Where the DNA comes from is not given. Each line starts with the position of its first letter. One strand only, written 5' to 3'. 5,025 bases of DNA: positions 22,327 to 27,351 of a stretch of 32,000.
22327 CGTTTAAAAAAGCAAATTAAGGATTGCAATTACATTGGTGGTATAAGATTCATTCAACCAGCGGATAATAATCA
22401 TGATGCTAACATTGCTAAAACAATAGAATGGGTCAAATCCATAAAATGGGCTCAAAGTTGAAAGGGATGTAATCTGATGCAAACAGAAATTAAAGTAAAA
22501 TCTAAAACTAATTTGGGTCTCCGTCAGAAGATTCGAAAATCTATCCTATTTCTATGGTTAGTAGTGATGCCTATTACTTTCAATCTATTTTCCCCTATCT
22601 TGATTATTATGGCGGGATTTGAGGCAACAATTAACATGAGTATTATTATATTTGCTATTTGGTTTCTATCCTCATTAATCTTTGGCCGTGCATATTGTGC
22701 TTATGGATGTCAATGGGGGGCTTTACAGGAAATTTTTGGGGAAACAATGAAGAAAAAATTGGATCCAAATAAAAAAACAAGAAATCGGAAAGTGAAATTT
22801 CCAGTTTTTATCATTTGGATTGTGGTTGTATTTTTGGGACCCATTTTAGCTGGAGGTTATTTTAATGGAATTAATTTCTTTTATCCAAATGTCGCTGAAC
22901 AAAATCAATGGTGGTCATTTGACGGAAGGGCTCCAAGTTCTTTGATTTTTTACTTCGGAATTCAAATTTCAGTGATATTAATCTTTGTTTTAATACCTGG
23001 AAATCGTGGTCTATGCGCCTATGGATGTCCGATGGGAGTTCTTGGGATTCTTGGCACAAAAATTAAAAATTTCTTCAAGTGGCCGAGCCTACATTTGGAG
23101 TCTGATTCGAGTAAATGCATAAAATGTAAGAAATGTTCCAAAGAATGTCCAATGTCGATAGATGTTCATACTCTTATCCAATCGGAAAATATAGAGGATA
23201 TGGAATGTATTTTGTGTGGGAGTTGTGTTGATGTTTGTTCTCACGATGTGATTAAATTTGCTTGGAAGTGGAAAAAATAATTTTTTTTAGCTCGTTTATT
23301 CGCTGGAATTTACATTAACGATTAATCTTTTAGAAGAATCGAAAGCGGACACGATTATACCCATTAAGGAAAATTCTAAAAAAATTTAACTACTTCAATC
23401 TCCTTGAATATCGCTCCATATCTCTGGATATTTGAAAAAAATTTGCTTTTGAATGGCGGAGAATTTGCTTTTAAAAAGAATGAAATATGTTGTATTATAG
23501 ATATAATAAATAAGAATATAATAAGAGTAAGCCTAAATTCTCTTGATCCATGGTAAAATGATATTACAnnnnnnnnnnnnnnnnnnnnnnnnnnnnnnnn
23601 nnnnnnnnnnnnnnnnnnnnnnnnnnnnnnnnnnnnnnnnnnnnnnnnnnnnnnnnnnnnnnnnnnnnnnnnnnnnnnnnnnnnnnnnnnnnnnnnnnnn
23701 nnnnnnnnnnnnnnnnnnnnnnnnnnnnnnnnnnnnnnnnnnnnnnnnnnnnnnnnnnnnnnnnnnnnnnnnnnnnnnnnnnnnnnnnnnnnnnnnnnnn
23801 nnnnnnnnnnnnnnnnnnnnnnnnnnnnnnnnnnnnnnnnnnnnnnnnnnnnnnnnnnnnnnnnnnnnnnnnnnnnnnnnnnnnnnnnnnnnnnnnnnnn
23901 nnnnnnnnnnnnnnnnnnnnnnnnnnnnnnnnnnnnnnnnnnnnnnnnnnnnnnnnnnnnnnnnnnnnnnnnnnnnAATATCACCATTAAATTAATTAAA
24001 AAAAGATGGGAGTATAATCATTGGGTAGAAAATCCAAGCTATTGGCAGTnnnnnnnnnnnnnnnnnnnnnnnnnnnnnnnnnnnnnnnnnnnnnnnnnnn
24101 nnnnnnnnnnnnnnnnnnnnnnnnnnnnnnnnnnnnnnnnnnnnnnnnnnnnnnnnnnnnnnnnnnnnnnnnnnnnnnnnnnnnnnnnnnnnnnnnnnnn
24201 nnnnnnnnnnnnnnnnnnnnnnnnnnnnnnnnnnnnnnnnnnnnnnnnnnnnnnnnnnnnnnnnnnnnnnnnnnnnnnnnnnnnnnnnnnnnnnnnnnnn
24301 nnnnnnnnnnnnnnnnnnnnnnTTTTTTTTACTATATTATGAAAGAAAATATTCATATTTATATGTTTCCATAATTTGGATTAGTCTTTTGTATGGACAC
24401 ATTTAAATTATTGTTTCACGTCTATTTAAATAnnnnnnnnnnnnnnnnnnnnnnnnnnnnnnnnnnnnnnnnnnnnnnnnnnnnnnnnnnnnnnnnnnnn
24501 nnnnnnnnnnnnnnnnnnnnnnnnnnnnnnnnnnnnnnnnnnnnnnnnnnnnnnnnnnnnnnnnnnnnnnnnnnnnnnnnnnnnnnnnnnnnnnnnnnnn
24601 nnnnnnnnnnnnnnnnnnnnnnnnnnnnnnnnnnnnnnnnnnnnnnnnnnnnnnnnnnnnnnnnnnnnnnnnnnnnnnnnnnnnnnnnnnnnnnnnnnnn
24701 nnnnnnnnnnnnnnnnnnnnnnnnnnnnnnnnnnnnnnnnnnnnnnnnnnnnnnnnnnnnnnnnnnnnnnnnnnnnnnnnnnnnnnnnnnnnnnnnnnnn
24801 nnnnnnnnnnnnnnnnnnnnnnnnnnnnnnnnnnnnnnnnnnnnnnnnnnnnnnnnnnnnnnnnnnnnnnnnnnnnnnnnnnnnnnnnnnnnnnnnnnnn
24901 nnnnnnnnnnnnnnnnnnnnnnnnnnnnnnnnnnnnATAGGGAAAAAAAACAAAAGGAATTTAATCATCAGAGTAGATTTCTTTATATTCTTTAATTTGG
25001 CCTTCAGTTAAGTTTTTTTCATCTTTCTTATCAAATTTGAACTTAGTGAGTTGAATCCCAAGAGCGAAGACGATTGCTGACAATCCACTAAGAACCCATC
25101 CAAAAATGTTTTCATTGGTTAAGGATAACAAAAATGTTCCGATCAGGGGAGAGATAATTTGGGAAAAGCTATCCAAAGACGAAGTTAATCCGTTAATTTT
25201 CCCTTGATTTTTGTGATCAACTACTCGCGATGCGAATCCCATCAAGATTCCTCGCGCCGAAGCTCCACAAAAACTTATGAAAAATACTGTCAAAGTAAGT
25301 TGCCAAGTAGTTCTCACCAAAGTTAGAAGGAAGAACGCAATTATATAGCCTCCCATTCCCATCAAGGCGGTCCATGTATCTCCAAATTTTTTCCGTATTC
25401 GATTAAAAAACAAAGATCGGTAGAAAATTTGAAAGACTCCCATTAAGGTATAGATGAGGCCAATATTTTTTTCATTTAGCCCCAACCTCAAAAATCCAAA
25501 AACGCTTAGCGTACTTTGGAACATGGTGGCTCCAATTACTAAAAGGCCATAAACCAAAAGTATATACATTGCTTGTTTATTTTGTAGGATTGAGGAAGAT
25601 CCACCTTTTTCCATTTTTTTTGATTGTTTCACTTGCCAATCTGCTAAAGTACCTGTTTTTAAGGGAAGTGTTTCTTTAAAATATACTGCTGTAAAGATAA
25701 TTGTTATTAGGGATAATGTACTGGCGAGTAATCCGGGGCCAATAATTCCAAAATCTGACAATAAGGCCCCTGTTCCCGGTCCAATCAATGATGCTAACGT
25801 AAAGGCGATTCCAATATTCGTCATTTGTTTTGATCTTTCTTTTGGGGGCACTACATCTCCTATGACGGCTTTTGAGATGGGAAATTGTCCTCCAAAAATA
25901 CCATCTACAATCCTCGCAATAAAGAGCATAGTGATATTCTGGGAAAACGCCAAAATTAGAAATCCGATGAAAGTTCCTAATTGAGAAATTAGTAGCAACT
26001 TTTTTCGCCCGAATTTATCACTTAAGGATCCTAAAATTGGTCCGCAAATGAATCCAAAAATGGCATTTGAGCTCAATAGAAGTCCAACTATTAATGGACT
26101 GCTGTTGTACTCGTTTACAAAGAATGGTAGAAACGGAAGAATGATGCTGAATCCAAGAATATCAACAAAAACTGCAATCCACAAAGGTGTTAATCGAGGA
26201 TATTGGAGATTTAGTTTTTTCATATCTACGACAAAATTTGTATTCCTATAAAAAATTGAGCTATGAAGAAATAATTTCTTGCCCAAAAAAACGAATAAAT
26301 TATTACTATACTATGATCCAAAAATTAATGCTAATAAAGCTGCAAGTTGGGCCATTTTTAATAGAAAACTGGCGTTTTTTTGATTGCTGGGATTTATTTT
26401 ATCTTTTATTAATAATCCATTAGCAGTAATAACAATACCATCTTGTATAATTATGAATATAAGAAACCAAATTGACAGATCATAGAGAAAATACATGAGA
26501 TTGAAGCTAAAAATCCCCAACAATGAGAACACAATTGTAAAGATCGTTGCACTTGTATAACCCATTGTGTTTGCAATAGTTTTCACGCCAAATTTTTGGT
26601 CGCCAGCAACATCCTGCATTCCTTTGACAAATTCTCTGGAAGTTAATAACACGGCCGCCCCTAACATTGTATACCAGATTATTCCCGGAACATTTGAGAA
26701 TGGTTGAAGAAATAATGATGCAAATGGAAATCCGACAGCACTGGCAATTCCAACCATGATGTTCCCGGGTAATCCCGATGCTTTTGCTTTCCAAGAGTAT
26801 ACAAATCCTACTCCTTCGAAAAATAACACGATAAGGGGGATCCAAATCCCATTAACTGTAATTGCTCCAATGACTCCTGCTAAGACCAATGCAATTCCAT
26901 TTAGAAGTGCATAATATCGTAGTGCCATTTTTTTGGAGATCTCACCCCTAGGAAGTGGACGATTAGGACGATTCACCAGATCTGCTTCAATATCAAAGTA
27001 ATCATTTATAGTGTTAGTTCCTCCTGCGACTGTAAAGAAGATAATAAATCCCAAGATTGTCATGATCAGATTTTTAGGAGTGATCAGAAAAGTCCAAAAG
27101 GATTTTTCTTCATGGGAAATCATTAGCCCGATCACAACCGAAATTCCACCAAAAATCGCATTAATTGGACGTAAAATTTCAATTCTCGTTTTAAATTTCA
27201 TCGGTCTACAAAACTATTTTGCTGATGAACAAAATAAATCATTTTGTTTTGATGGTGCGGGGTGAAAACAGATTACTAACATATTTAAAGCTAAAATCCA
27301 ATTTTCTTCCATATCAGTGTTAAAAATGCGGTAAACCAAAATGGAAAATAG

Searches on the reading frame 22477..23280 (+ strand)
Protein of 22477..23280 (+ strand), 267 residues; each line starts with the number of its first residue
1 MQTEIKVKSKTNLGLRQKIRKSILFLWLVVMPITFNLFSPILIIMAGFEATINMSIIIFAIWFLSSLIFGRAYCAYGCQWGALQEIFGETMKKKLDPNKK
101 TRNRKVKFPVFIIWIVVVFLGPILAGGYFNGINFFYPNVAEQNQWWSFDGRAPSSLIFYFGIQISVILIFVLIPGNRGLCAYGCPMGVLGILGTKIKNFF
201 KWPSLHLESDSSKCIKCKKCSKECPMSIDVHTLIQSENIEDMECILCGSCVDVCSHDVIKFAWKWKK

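Call 81: search_protein_families(library=pfam, proteins=[window:22477-23280:+], max_evalue=0.001)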
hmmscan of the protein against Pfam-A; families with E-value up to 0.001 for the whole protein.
window:22477-23280:+ (267 aa): 12 families
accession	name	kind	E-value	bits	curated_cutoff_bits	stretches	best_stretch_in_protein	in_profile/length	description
PF12838.12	Fer4_7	-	1.1e-10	42.3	27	1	178-227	6-51/52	4Fe-4S dicluster domain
PF13187.11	Fer4_9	-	5.8e-10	39.5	27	1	213-259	1-52/52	4Fe-4S dicluster domain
PF13237.11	Fer4_10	-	6.1e-10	39.3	25.5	1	208-254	3-52/53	4Fe-4S dicluster domain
PF00037.32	Fer4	-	1.2e-08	34.9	21.1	2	243-260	7-24/24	4Fe-4S binding domain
PF12801.12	Fer4_5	-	4.8e-07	30.1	22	1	55-95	5-45/48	4Fe-4S binding domain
PF13746.11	Fer4_18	-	2.4e-06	28.2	27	1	199-256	46-97/114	4Fe-4S dicluster domain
PF12837.12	Fer4_6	-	1.1e-05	25.6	25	1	208-226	3-21/24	4Fe-4S binding domain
PF13534.11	Fer4_17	-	2.7e-05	25.1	22.2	0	211-229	43-61/61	4Fe-4S dicluster domain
PF13484.11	Fer4_16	-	5.2e-05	24.4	30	0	243-262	1-20/66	4Fe-4S double cluster binding domain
PF12800.12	Fer4_4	-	8.7e-05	23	24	0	212-226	2-16/17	4Fe-4S binding domain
PF12797.12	Fer4_2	-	0.00013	22.2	24.5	0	208-225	4-21/22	4Fe-4S binding domain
PF14697.11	Fer4_21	-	0.00028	21.4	35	1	210-260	4-58/59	4Fe-4S dicluster domain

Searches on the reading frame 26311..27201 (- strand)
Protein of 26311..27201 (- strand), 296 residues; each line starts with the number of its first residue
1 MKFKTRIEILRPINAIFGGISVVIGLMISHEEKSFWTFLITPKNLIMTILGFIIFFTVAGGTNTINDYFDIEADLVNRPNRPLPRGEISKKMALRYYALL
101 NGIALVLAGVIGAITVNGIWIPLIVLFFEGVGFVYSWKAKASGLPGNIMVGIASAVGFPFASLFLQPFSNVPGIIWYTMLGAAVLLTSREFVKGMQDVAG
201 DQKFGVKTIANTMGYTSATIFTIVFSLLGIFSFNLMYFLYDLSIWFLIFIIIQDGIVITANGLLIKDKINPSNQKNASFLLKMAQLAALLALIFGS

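Call 81: search_protein_families(library=pfam, proteins=[window:26311-27201:-], max_evalue=0.001)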
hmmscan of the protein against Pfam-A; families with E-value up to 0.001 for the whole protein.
window:26311-27201:- (296 aa): 1 family
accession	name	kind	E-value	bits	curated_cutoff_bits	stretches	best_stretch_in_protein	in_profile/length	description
PF01040.23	UbiA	-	1.7e-29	103.3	34.2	1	21-252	4-220/250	UbiA prenyltransferase family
